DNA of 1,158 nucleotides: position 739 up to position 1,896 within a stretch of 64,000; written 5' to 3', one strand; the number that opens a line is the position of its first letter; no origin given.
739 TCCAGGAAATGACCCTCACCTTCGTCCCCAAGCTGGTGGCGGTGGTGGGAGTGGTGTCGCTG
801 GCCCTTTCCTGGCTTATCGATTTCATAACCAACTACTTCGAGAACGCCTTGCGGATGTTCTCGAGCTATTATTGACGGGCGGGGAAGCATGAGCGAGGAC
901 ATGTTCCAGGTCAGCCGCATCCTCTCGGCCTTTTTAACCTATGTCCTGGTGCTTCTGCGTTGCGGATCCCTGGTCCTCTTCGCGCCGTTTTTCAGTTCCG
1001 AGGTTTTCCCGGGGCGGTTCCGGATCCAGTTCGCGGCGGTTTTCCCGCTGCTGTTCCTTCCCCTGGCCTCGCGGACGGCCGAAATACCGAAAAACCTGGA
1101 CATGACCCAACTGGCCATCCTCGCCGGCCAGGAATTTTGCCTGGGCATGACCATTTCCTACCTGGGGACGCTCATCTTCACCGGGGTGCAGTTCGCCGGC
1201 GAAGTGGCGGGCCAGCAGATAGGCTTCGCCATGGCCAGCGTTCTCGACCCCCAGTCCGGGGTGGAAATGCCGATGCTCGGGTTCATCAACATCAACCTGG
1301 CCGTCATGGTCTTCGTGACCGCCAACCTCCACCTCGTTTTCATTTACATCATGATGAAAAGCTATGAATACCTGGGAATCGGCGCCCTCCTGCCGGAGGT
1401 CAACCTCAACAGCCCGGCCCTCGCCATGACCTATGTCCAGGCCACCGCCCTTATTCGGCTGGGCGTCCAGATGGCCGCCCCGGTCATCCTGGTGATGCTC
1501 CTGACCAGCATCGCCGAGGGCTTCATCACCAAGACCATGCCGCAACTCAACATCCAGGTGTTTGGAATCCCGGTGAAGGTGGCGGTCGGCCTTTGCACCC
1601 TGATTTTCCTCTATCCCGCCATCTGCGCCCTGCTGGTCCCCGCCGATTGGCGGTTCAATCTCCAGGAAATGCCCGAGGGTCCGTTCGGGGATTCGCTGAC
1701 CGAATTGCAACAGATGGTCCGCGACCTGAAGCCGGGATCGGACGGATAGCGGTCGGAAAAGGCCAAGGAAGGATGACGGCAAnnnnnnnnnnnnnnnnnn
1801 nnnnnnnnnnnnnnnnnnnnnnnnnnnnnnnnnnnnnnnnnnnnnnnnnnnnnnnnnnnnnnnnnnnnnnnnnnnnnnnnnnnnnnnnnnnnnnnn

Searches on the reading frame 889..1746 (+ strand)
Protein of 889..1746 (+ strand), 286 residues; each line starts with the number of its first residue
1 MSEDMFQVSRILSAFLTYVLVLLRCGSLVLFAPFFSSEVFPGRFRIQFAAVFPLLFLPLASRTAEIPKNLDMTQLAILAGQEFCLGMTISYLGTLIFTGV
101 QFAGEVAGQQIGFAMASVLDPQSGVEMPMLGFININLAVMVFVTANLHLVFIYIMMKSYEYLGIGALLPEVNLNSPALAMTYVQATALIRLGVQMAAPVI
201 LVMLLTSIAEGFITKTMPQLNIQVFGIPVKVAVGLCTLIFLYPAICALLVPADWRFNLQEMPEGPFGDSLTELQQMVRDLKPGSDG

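Call 19: list_cluster_members(proteins=[window:889-1746:+, window:1783-2868:+, window:2872-5067:+, window:5188-6573:+, window:6953-7771:+, window:7950-8678:-, window:9375-10106:-, window:12197-13912:-, window:15071-16132:-, window:16132-17052:-])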
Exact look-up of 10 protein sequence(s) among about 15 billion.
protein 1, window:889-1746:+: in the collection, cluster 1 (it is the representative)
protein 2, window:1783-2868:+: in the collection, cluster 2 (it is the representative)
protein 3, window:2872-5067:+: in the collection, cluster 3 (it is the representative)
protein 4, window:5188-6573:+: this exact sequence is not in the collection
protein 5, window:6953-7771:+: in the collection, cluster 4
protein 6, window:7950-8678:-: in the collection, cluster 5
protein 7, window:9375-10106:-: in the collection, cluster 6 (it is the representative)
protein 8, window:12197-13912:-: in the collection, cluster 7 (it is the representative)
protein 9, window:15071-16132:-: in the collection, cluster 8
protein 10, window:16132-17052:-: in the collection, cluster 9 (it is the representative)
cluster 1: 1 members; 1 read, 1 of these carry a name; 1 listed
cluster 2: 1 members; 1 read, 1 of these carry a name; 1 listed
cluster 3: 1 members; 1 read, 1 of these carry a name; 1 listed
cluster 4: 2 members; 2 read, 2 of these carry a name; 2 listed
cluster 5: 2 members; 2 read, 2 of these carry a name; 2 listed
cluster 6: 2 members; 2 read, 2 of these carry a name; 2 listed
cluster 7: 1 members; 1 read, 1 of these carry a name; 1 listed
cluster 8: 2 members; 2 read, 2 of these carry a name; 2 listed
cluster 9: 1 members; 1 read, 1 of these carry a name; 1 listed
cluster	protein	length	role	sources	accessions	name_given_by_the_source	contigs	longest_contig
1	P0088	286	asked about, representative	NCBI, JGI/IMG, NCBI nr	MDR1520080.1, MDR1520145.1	MAG: flagellar biosynthetic protein FliR [Planctomycetota bacterium] | flagellar biosynthetic protein FliR | flagellar biosynthetic protein FliR [Planctomycetota bacterium]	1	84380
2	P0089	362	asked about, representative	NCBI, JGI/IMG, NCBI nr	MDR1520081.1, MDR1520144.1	MAG: flagellar biosynthesis protein FlhB [Planctomycetota bacterium] | flagellar biosynthetic protein FlhB | flagellar biosynthesis protein FlhB [Planctomycetota bacterium]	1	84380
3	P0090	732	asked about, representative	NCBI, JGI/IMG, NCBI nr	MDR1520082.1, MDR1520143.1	MAG: flagellar biosynthesis protein FlhA [Planctomycetota bacterium] | flagellar biosynthesis protein FlhA | flagellar biosynthesis protein FlhA [Planctomycetota bacterium]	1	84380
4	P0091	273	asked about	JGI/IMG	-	RNA polymerase sigma factor for flagellar operon FliA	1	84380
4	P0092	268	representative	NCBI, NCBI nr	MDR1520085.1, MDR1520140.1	MAG: FliA/WhiG family RNA polymerase sigma factor [Planctomycetota bacterium] | FliA/WhiG family RNA polymerase sigma factor [Planctomycetota bacterium]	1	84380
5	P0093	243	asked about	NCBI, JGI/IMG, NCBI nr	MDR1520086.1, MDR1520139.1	MAG: amino acid ABC transporter ATP-binding protein [Planctomycetota bacterium] | glutamate/aspartate transport system ATP-binding protein | amino acid ABC transporter ATP-binding protein [Planctomycetota bacterium]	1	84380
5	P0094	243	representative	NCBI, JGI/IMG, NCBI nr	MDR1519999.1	MAG: amino acid ABC transporter ATP-binding protein [Planctomycetota bacterium] | glutamate/aspartate transport system ATP-binding protein | amino acid ABC transporter ATP-binding protein [Planctomycetota bacterium]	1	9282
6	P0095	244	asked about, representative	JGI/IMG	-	glutamate/aspartate transport system permease protein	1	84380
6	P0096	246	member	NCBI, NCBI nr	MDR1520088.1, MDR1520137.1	MAG: amino acid ABC transporter permease [Planctomycetota bacterium] | amino acid ABC transporter permease [Planctomycetota bacterium]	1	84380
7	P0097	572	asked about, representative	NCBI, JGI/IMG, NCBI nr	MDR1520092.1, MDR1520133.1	MAG: putative 2-aminoethylphosphonate ABC transporter permease subunit [Planctomycetota ... | iron(III) transport system permease protein | putative 2-aminoethylphosphonate ABC transporter permease subunit [Planctomycetota ...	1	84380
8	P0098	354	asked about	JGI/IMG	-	iron(III) transport system substrate-binding protein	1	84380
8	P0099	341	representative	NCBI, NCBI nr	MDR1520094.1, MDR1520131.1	MAG: putative 2-aminoethylphosphonate ABC transporter substrate-binding protein ... | putative 2-aminoethylphosphonate ABC transporter substrate-binding protein ...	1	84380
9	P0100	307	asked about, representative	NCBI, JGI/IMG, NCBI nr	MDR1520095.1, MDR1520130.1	MAG: phosphonoacetaldehyde hydrolase [Planctomycetota bacterium] | phosphonoacetaldehyde hydrolase | phosphonoacetaldehyde hydrolase [Planctomycetota bacterium]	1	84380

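Call 32: find_encoding_contigs(protein=P0094, flank=10000, max_places=4)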
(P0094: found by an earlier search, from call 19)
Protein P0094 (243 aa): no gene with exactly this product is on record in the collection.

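Call 33: find_encoding_contigs(protein=P0090, flank=10000, max_places=4)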
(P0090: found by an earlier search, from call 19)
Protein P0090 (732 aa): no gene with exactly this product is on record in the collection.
